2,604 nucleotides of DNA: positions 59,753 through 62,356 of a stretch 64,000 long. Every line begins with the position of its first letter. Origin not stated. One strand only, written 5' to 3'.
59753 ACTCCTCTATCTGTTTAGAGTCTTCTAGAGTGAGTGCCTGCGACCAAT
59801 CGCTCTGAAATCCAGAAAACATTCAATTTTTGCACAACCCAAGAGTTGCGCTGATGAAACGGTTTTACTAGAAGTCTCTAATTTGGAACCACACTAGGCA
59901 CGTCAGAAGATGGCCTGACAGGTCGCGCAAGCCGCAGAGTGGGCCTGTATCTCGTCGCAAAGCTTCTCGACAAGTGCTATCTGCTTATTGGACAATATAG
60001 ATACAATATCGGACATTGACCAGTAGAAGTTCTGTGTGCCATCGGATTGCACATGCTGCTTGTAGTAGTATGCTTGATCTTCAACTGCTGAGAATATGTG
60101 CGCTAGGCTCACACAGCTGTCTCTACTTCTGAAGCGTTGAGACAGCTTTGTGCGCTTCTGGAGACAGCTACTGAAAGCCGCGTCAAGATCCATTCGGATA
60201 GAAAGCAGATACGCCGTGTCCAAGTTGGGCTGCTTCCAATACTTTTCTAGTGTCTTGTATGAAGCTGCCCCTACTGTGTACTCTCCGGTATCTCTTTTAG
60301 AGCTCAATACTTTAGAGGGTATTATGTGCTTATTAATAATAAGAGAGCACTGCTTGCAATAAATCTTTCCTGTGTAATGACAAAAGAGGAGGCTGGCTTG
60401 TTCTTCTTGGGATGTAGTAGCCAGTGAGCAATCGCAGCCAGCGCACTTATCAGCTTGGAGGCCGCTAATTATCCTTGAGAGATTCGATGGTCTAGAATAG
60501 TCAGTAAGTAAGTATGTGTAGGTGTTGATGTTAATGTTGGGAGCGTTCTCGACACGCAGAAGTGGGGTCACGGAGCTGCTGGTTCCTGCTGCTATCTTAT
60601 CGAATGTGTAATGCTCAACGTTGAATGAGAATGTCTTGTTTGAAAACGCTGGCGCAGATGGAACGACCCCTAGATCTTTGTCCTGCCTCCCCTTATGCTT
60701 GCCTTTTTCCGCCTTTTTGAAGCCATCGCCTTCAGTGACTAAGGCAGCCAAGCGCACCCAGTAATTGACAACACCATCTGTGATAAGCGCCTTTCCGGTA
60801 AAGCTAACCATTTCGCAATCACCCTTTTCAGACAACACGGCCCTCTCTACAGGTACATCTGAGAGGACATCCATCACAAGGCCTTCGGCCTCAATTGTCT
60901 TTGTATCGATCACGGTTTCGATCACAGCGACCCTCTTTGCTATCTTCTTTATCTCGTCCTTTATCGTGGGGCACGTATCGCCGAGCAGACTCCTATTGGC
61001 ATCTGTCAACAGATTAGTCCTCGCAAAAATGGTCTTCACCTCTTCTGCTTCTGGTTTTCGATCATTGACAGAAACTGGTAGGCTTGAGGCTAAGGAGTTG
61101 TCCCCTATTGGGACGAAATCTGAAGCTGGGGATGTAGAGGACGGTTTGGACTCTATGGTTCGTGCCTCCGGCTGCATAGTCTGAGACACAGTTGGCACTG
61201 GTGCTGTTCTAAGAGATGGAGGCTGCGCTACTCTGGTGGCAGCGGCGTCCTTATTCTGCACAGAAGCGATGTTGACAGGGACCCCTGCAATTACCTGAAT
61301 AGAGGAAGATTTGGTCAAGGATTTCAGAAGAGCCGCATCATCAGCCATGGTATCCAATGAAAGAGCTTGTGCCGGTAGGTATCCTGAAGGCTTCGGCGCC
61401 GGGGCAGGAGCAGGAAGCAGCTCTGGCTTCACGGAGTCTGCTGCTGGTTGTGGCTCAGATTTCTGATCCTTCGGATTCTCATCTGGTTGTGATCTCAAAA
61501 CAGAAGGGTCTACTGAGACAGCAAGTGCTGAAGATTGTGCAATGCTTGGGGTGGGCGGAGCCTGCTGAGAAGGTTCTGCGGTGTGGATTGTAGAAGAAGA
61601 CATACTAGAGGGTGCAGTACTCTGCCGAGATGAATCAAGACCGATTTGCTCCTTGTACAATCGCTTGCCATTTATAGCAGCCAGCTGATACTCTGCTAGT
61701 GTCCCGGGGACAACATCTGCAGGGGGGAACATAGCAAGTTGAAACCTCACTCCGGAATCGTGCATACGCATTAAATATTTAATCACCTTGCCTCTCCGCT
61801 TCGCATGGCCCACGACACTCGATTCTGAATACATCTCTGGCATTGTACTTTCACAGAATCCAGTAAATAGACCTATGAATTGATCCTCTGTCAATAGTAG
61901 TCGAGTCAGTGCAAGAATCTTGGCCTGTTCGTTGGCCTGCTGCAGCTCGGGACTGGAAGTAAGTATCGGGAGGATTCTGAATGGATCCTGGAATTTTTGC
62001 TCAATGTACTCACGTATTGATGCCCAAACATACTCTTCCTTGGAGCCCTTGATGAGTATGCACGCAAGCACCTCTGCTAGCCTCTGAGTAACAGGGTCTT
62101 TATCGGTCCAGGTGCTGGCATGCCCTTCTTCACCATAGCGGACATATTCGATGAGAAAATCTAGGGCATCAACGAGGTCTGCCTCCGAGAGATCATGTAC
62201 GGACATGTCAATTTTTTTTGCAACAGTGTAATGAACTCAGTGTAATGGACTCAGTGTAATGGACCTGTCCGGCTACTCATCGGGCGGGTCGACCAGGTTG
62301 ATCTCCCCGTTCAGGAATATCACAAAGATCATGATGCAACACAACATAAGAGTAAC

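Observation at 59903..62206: A Rubicon-homology-like zinc-binding C-terminal domain, a putative Rab-effector module, in an intron-poor protist.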

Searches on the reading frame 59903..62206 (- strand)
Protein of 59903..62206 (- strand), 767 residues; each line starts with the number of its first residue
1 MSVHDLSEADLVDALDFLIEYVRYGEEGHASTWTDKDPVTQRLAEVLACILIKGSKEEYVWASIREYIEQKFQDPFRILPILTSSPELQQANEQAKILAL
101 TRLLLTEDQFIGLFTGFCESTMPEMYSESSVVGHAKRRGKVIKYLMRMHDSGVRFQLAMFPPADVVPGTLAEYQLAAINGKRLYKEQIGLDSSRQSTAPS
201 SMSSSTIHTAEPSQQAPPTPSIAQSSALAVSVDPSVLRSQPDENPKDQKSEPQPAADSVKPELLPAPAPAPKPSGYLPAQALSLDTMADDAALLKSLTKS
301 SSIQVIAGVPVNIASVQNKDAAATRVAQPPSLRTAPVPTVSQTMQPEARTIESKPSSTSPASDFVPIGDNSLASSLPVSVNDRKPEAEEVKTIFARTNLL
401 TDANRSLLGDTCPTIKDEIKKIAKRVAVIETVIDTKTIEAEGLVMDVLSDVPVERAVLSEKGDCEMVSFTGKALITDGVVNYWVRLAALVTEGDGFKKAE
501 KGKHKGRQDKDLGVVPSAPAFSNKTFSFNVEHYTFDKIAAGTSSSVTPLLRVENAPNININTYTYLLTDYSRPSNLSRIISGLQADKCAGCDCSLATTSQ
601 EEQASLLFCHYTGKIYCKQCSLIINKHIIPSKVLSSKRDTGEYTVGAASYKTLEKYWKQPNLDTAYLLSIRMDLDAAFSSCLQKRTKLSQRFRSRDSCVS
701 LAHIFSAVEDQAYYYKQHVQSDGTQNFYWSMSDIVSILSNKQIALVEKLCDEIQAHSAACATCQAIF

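Call 3: search_protein_families(library=pfam, proteins=[window:59903-62206:-], max_evalue=10)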
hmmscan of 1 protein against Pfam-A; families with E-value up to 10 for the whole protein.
window:59903-62206:- (767 aa): 1 family
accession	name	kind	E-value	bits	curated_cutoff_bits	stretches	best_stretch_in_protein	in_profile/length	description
PF13901.12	RH_dom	-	2e-13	51.2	28.1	1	608-765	2-153/206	Rubicon Homology Domain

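Call 4: search_solved_structures(query=window:59903-62206:-, max_evalue=10, show_alignments=3)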
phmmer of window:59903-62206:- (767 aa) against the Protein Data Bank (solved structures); distinct sequences matched with E-value up to 10: 1.
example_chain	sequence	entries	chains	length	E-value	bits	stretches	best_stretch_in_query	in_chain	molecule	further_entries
6wcw_A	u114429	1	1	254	0.00034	22.1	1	573-663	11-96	Run domain Beclin-1-interacting and cysteine-rich domain-containing protein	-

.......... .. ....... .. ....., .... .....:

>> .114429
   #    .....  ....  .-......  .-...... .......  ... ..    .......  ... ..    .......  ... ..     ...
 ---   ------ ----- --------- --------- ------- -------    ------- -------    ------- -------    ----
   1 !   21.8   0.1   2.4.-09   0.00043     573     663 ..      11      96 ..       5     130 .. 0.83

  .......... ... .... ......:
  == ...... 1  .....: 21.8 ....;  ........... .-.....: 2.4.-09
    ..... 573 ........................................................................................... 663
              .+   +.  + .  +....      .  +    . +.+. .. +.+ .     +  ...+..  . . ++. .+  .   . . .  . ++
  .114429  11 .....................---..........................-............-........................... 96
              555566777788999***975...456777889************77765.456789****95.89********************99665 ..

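Call 5: find_homologous_proteins(query=window:59903-62206:-, max_evalue=0.001)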
Query window:59903-62206:- (767 aa): 5 proteins with E <= 0.001 among 8000 candidates.
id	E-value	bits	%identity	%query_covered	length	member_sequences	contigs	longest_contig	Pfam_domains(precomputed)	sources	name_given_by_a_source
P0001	0.0e+0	1705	100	100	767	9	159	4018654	PF13901.13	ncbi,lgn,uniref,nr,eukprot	ncbi:putative zinc-RING and/or ribbon domain-containing protein [Giardia duodenalis]|uniref:Zinc-RIN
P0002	0.0e+0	1389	82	35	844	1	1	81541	PF13901.13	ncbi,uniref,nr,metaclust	ncbi:Hypothetical protein GLP15_3299 [Giardia lamblia P15]|uniref:Rubicon Homology domain-containing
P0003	0.0e+0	1207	68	100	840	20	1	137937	PF13901.13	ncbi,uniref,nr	ncbi:hypothetical protein QR46_0284 [Giardia duodenalis assemblage B]|uniref:Rubicon Homology domain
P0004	0.0e+0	1188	71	67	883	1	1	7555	PF13901.13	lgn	-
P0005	0.0e+0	1158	72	66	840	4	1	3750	PF13901.13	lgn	-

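Call 10: list_cluster_members(proteins=[P0001])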
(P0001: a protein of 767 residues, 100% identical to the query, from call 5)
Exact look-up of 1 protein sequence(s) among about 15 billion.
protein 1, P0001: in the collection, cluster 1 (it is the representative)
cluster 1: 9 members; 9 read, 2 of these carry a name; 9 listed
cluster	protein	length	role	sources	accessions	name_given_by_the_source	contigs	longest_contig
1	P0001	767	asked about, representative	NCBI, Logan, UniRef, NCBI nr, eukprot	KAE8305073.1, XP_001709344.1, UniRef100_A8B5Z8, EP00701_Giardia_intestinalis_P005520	putative zinc-RING and/or ribbon domain-containing protein [Giardia duodenalis] | Zinc-RING and/or ribbon domain-containing protein n=1 Tax=Giardia intestinalis (strain ... | putative zinc-RING and/or ribbon domain-containing protein [Giardia intestinalis]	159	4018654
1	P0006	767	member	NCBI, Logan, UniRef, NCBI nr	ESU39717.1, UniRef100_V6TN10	Hypothetical protein DHA2_151298 [Giardia duodenalis] | Rubicon Homology domain-containing protein n=1 Tax=Giardia intestinalis TaxID=5741 ... | Hypothetical protein DHA2_151298 [Giardia intestinalis]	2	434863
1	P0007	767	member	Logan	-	-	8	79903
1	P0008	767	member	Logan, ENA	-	-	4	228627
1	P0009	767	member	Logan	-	-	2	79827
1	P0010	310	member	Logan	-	-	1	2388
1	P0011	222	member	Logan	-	-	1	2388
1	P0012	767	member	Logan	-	-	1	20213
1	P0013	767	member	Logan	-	-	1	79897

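Call 41: search_protein_representatives(alignment_id=A1)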
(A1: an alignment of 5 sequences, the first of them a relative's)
Query: 5 sequences, 848 profile positions. Proteins with E-value up to 0.001 (for the whole library): 7; up to 1e-10: 2; up to 1e-30: 2. The best 7 are listed.
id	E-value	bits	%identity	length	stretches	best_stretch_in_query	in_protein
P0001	0.0e+00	1597.4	-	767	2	349-848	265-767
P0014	3.2e-45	170.9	-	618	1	546-845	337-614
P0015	9.0e-07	43.7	-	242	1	662-834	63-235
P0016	1.6e-05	39.6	-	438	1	650-786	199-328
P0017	5.1e-04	34.6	-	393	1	677-749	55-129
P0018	5.6e-04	34.5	-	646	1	659-743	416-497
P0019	9.1e-04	33.8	-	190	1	668-743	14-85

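Call 43: search_protein_families(library=pfam, proteins=[P0014, P0015, P0016, P0017, P0018, P0019], max_evalue=0.01)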
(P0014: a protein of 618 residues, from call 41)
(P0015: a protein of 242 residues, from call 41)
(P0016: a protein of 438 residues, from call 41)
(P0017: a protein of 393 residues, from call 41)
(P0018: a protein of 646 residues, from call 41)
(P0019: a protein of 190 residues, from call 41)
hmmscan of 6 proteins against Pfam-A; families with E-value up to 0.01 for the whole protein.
P0014 (618 aa): 7 families
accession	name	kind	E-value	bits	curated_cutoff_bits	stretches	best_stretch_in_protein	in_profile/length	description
PF12796.13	Ank_2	-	1.4e-26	93.3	27.3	2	6-87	1-84/90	Ankyrin repeats (3 copies)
PF00023.36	Ank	-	3.9e-19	68.1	21.1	3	31-56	1-26/33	Ankyrin repeat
PF13637.12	Ank_4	-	2.3e-17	63.1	22.7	2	44-82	9-49/50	Ankyrin repeats (many copies)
PF13606.12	Ank_3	-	4.2e-15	54.6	22.3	2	31-56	1-26/30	Ankyrin repeat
PF13901.12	RH_dom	-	7.8e-13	49.2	28.1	1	457-613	2-151/206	Rubicon Homology Domain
PF13857.12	Ank_5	-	1.1e-12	48.4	27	1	29-67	11-53/56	Ankyrin repeats (many copies)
PF24521.3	Ank_KRIT1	-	9.7e-06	25.8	80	1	6-56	22-70/149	KRIT1 ankyrin-repeats domain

P0015 (242 aa): 1 family
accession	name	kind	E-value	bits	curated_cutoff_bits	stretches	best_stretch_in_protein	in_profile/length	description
PF13901.12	RH_dom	-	1.4e-19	71.3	28.1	1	93-239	2-142/206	Rubicon Homology Domain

P0016 (438 aa): 2 families
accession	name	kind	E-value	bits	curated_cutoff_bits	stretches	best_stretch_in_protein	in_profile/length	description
PF13901.12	RH_dom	-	9.5e-64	215.5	28.1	1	232-430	1-205/206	Rubicon Homology Domain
PF21054.2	RUBC_PIKBD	-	3.2e-29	103.1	24.3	1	77-193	97-212/212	Rubicon, PI3K-binding domain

P0017 (393 aa): 1 family
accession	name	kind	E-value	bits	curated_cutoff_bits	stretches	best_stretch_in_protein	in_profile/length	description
PF13901.12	RH_dom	-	4.7e-31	108.7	28.1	2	66-212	1-145/206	Rubicon Homology Domain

P0018 (646 aa): 1 family
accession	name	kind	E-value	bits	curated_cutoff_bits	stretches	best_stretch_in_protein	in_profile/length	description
PF13901.12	RH_dom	-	8.3e-39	134.1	28.1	1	444-639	1-204/206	Rubicon Homology Domain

P0019 (190 aa): 1 family
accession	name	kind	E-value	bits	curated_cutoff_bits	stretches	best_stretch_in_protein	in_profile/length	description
PF13901.12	RH_dom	-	5e-29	102.1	28.1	1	31-180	1-150/206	Rubicon Homology Domain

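Call 44: list_cluster_members(proteins=[P0014, P0015, P0016, P0017, P0018, P0019])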
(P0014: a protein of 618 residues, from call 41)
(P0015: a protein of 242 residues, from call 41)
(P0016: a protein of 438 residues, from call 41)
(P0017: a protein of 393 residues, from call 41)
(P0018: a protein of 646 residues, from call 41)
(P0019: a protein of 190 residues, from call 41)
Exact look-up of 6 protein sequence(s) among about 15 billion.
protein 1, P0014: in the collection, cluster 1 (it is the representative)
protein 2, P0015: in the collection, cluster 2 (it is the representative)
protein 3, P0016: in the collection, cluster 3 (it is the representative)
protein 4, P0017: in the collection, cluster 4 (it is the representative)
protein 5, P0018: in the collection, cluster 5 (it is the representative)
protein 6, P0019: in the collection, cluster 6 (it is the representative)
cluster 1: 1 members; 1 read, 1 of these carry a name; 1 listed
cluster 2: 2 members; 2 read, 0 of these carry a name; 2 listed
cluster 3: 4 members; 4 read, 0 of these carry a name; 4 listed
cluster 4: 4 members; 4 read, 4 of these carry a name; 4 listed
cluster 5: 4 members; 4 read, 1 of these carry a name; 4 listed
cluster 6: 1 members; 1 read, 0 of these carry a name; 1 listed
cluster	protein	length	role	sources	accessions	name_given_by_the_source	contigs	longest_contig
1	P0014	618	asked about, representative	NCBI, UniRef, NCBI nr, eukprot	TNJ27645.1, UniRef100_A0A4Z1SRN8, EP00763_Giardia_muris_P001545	Ankyrin repeat protein 2 [Giardia muris] | Ankyrin repeat protein 2 n=1 Tax=Giardia muris TaxID=5742 RepID=A0A4Z1SRN8_GIAMU | TNJ27645.1 Ankyrin repeat protein 2 [Giardia muris]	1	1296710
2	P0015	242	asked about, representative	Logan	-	-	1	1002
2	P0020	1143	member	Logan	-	-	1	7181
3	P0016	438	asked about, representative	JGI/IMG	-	-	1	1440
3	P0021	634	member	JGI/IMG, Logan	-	-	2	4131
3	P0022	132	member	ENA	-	-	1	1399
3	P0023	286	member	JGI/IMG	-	-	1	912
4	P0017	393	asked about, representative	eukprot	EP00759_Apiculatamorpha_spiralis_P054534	PhF_6_TR6962/c0_g1_i4/m.10273/K19330/RUBCN; run domain Beclin-1 interacting and ...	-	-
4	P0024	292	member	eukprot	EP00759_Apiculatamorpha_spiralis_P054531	PhF_6_TR6962/c0_g1_i1/m.10270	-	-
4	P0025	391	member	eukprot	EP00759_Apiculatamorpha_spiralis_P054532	PhF_6_TR6962/c0_g1_i2/m.10271/K19330/RUBCN; run domain Beclin-1 interacting and ...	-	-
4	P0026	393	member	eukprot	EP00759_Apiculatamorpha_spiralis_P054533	PhF_6_TR6962/c0_g1_i3/m.10272/K19330/RUBCN; run domain Beclin-1 interacting and ...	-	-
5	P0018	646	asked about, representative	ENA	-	-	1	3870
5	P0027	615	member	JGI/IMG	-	hypothetical protein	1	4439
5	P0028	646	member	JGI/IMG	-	-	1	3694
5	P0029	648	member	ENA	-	-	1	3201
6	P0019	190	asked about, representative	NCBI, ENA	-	-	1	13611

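Call 45: search_solved_structures(query=P0016, max_evalue=0.001, show_alignments=2)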
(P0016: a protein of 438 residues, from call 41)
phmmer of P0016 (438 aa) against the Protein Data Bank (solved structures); distinct sequences matched with E-value up to 0.001: 2.
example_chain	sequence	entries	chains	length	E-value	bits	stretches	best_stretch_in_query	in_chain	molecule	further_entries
6wcw_A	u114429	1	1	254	1.5e-74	254.5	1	193-432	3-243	Run domain Beclin-1-interacting and cysteine-rich domain-containing protein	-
9zpd_D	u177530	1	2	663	1.1e-08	37.5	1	114-162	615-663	Beclin-1,Run domain Beclin-1-interacting and cysteine-rich domain-containing protein chime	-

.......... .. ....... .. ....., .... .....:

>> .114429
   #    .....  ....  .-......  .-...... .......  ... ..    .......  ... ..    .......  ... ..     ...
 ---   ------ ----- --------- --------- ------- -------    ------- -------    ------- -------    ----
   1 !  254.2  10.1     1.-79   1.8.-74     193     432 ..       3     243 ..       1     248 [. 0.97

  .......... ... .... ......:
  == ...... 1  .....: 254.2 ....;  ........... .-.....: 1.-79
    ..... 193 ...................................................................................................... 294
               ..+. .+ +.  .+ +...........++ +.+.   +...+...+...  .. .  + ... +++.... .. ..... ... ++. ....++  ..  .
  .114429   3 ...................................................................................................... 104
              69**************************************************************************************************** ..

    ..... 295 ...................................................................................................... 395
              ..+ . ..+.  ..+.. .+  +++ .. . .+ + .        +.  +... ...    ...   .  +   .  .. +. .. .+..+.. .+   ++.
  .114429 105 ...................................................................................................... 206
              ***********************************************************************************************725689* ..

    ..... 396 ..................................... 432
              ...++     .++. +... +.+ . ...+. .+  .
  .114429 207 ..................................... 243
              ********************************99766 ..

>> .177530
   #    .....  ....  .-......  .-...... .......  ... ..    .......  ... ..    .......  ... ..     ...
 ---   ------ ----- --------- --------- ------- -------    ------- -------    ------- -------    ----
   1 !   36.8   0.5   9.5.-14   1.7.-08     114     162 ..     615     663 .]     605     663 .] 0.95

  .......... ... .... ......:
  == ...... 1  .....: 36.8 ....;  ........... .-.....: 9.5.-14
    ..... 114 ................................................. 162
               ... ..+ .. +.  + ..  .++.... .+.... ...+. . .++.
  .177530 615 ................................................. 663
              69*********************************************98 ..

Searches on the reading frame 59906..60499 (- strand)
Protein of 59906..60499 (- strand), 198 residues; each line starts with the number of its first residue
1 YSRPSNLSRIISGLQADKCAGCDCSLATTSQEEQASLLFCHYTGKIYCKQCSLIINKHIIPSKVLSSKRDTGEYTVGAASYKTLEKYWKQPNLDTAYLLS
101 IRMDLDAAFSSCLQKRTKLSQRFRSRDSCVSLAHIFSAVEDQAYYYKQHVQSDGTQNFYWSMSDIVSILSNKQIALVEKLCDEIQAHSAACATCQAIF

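Call 53: find_homologous_proteins(query=A3, max_evalue=0.00001)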
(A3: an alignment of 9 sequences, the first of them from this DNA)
Query A3 (9 sequences) (198 aa, profile of the alignment): 3 proteins with E <= 0.00001 among 1152 candidates.
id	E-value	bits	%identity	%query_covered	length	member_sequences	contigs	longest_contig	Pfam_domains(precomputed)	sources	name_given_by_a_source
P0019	9.2e-58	214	28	51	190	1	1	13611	PF13901.13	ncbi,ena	-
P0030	1.7e-42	164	32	39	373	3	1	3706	PF21054.3,PF13901.13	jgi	-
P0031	1.3e-33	135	33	42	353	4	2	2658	PF21054.3,PF13901.13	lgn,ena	-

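Call 83: find_homologous_proteins(query=window:59906-60499:-, max_evalue=1)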
Query seq(198 aa): 61 candidates shared short words with the query, none scored E <= 1.
